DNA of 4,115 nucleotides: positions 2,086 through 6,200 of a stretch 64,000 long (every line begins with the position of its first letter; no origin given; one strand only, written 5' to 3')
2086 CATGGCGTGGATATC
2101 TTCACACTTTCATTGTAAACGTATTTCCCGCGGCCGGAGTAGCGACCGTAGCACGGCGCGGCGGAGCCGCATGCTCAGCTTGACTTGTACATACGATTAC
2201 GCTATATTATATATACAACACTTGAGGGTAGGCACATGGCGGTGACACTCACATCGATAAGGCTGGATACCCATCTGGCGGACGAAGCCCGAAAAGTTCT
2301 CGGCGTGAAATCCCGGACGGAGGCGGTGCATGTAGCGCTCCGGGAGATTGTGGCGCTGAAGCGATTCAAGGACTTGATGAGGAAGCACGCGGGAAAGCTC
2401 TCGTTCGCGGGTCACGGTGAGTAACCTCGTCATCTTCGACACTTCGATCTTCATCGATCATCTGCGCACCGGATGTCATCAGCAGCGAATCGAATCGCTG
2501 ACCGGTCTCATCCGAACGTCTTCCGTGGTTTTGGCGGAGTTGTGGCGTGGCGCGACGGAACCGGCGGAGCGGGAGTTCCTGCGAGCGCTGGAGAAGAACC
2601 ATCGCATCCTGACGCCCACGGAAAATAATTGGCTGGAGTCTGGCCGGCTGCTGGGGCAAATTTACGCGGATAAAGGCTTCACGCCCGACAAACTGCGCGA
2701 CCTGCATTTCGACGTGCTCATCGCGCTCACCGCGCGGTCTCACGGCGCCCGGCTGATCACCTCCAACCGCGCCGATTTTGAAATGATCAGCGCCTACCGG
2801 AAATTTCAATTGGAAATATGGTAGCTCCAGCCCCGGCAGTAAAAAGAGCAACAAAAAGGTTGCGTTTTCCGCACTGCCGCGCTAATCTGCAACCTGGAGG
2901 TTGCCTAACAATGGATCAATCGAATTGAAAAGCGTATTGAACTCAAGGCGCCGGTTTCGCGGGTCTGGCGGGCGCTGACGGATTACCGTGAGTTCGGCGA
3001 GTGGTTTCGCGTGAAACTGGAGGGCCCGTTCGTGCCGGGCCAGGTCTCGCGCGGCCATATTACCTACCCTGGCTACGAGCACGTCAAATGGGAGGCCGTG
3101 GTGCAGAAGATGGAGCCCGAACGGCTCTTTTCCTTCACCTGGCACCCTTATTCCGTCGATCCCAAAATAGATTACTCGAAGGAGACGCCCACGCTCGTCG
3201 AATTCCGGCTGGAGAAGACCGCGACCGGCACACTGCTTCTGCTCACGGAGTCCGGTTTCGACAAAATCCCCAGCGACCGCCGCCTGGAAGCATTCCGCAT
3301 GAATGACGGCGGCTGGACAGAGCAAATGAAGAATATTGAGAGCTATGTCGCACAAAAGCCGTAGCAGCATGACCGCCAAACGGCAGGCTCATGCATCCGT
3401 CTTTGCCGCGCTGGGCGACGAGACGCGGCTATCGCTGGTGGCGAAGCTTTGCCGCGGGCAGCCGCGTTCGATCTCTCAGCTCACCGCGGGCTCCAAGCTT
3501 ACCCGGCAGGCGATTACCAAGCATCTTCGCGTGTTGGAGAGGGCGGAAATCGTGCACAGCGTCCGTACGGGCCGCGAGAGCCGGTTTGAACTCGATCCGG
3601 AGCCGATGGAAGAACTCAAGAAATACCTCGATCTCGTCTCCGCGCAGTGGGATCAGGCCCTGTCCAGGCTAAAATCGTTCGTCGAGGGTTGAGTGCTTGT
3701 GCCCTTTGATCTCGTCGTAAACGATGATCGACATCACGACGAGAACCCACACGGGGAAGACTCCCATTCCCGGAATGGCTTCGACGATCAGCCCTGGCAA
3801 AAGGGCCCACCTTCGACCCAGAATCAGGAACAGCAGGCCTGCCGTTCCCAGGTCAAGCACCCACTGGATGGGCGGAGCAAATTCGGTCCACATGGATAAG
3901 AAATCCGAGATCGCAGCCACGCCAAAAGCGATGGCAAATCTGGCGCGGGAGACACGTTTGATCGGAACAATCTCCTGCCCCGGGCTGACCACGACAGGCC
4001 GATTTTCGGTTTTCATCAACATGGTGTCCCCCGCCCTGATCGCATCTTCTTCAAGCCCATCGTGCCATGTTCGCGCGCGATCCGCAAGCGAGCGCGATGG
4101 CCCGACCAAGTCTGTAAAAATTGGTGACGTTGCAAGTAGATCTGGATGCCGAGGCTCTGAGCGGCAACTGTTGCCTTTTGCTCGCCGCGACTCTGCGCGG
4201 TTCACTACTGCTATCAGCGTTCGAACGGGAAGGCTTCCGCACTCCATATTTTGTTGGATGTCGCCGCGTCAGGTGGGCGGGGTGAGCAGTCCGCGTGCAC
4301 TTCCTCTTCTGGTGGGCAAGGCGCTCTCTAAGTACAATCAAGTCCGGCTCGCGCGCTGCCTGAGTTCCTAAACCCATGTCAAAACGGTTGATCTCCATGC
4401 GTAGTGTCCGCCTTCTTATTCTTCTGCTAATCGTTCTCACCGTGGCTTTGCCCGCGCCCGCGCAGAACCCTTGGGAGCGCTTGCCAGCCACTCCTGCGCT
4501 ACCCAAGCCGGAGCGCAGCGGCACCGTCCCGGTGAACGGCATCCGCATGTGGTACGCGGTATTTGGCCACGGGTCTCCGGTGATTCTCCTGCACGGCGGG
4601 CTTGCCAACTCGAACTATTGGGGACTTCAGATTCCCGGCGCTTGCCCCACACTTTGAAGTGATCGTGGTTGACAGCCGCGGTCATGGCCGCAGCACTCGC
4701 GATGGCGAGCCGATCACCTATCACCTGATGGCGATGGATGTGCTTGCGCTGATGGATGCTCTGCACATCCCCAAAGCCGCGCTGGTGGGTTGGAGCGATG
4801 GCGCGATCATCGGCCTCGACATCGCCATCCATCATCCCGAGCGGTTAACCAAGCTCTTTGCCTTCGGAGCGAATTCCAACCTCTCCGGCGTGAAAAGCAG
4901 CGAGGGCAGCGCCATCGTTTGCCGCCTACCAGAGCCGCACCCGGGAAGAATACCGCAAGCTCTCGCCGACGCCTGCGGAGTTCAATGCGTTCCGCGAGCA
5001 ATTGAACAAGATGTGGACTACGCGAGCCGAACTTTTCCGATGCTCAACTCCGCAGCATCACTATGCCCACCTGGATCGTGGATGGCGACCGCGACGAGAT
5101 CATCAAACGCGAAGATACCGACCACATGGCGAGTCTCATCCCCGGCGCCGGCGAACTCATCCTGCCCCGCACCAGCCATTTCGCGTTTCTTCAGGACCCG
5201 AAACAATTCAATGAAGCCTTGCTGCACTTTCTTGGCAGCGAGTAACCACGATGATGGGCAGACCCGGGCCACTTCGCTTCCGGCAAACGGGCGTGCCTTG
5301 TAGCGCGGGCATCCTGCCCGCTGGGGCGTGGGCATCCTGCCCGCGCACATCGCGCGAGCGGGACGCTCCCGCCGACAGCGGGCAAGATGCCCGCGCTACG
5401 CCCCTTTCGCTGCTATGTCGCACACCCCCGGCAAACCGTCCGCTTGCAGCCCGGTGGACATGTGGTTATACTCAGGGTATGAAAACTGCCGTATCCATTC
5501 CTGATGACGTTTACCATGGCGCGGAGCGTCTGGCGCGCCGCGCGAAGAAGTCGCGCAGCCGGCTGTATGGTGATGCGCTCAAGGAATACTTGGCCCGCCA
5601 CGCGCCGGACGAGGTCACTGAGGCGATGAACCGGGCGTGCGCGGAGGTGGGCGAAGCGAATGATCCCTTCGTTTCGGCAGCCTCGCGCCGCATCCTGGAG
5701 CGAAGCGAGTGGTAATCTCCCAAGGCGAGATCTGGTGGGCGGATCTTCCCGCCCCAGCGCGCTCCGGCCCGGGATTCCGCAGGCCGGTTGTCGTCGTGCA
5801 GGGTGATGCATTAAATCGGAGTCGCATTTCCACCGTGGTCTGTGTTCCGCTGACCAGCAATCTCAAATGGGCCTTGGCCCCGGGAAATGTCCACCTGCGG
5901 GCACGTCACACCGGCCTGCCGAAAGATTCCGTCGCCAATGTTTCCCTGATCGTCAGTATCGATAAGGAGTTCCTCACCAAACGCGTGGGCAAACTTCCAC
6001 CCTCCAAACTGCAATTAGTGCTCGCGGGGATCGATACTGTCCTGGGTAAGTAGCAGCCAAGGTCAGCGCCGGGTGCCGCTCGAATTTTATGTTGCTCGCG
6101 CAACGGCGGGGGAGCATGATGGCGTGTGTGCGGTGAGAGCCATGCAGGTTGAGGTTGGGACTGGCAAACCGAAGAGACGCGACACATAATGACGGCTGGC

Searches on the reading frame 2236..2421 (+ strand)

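Call 85: search_protein_families(library=pfam, max_evalue=0.01, proteins=[window:2236-2421:+])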
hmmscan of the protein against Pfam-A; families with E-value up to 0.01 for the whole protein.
window:2236-2421:+ (62 aa): 1 family
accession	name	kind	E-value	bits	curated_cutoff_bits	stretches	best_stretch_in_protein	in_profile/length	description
PF09957.15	VapB_antitoxin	-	2.3e-07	31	23.4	1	6-42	3-39/47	Bacterial antitoxin of type II TA system, VapB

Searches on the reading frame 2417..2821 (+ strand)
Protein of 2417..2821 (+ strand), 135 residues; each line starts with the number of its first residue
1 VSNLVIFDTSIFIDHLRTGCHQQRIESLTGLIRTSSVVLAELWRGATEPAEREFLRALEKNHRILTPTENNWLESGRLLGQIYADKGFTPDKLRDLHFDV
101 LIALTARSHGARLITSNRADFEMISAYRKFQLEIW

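Call 85: search_protein_families(library=pfam, max_evalue=0.01, proteins=[window:2417-2821:+])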
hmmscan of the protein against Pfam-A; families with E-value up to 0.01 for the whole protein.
window:2417-2821:+ (135 aa): 1 family
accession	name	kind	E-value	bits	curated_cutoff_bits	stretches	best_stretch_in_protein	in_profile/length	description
PF01850.27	PIN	-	1.8e-10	41.9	23.6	1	5-119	1-113/120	PIN domain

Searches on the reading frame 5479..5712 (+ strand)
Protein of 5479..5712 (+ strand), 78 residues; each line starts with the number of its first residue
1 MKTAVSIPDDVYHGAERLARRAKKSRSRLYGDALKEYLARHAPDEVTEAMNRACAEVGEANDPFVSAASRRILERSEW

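Call 85: search_protein_families(library=pfam, max_evalue=0.01, proteins=[window:5479-5712:+])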
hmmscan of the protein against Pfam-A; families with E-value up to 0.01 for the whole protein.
window:5479-5712:+ (78 aa): 1 family
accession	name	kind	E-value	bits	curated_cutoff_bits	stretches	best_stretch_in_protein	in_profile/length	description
PF01402.27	RHH_1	-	0.0017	18.7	20.5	1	5-40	4-39/39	Ribbon-helix-helix protein, copG family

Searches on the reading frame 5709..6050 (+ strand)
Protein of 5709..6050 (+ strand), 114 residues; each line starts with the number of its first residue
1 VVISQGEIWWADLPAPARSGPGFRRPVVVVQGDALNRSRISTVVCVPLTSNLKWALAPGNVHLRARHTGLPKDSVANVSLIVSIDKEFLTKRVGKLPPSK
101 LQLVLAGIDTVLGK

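Call 85: search_protein_families(library=pfam, max_evalue=0.01, proteins=[window:5709-6050:+])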
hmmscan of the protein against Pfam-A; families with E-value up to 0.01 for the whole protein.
window:5709-6050:+ (114 aa): 1 family
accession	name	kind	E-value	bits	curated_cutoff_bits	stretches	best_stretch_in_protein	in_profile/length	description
PF02452.23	PemK_toxin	-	5.3e-24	85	23.1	1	5-111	2-108/109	PemK-like, MazF-like toxin of type II toxin-antitoxin system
